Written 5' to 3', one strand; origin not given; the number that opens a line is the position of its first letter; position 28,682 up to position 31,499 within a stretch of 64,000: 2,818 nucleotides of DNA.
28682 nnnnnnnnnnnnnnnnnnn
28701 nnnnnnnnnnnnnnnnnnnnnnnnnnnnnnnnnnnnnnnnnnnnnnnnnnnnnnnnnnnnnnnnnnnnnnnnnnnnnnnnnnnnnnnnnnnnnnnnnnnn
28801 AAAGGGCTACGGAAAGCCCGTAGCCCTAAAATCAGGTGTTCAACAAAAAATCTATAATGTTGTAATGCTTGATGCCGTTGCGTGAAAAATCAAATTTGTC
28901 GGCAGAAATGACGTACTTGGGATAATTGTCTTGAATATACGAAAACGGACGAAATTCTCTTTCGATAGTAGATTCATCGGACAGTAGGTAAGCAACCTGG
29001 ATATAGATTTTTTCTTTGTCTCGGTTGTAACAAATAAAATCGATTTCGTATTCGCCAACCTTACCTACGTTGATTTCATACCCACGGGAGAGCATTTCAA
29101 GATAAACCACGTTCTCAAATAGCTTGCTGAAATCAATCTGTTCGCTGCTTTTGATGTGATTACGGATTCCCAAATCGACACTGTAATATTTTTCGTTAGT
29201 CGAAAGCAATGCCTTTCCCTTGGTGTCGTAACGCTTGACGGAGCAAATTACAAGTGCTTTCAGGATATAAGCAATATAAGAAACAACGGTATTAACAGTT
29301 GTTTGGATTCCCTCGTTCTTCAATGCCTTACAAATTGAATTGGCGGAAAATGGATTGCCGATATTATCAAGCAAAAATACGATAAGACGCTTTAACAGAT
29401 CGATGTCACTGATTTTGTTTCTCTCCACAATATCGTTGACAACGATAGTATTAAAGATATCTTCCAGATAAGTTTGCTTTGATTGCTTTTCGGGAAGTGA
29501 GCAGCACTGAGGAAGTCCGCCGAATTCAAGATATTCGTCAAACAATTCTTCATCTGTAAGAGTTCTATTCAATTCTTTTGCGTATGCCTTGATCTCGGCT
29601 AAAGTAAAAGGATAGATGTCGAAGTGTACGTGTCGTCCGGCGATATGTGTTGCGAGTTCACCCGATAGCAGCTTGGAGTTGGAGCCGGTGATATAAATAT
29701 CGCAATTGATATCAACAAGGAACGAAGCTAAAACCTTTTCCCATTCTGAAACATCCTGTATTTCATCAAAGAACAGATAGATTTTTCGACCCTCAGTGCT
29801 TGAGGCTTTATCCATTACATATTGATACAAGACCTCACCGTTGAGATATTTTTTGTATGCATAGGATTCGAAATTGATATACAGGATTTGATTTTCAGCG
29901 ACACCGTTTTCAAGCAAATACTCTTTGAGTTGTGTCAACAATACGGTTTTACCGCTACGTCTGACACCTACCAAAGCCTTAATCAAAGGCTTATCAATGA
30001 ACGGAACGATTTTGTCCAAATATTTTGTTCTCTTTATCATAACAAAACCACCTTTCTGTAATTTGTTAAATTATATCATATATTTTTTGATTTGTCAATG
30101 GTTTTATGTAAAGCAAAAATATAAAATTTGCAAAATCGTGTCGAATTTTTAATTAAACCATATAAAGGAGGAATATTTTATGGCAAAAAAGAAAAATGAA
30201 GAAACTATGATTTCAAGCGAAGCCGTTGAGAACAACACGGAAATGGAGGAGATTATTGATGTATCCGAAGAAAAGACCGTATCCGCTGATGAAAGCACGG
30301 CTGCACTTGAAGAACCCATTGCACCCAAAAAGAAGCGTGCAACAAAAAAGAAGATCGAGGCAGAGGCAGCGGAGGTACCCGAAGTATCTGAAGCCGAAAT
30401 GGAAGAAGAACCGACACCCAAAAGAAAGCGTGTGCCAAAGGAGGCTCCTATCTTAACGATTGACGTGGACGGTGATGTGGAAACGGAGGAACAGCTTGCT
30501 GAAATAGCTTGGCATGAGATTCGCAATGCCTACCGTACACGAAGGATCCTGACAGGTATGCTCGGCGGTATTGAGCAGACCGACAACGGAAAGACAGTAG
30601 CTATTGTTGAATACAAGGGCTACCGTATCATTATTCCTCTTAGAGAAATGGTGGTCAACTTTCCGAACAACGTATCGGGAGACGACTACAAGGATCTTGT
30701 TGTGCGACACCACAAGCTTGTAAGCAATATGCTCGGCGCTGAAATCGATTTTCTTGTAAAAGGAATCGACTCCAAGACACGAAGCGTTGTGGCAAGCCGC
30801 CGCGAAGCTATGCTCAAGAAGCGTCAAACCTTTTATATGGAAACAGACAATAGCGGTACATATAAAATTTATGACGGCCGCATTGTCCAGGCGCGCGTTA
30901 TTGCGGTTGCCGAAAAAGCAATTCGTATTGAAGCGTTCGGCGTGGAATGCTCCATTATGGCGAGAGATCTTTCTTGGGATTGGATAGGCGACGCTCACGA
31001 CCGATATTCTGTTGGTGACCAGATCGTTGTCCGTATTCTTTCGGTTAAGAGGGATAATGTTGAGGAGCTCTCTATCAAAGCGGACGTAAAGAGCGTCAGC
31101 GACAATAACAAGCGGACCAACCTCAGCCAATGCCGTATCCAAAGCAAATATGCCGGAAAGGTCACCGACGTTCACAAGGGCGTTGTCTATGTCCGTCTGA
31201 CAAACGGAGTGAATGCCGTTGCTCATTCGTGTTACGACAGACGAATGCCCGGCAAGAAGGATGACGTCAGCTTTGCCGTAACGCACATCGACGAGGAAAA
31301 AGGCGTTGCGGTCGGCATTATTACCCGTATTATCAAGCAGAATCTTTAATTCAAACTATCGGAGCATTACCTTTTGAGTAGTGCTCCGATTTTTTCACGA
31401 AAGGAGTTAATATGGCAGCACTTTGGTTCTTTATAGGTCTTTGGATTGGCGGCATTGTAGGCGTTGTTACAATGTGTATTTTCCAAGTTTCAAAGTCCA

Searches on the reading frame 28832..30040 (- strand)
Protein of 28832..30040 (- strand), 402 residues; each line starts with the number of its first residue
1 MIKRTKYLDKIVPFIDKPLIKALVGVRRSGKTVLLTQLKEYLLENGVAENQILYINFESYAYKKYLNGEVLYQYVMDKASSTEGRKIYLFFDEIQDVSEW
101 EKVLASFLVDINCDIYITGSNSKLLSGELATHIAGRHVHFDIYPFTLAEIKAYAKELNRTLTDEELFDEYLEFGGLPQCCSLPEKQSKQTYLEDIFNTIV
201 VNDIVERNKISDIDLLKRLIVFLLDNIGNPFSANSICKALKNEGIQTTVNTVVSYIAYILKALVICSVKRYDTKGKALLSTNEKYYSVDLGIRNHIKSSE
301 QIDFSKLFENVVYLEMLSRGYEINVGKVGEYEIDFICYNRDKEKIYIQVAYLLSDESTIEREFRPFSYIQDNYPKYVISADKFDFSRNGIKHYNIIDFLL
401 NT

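Call 32: search_protein_families(library=pfam, proteins=[window:28832-30040:-], max_evalue=0.001)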
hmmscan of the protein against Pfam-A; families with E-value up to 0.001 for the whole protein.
window:28832-30040:- (402 aa): 2 families
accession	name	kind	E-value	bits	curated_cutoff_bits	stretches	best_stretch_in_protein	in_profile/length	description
PF13173.12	AAA_14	-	1.6e-32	112.6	27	1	20-150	4-128/129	AAA domain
PF13635.12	DUF4143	-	1.4e-14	54.5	28.1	1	202-350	2-158/160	Domain of unknown function (DUF4143)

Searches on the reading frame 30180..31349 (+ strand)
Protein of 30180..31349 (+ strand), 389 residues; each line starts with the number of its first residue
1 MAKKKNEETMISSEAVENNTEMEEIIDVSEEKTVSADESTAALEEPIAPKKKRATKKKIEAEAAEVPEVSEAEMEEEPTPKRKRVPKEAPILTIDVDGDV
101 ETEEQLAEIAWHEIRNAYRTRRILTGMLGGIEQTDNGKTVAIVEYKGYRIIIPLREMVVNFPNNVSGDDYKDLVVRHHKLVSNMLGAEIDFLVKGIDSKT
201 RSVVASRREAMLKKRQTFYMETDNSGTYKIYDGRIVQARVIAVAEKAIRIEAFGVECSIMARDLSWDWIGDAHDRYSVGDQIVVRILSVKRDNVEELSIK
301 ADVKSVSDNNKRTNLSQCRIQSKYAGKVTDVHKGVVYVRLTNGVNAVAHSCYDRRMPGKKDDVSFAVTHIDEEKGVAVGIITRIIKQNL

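Call 32: search_protein_families(library=pfam, proteins=[window:30180-31349:+], max_evalue=0.001)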
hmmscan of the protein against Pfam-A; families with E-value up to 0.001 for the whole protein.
window:30180-31349:+ (389 aa): 1 family
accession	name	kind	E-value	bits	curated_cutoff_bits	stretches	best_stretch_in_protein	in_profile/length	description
PF00575.29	S1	-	7.7e-12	45.9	22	1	232-293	4-66/74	S1 RNA binding domain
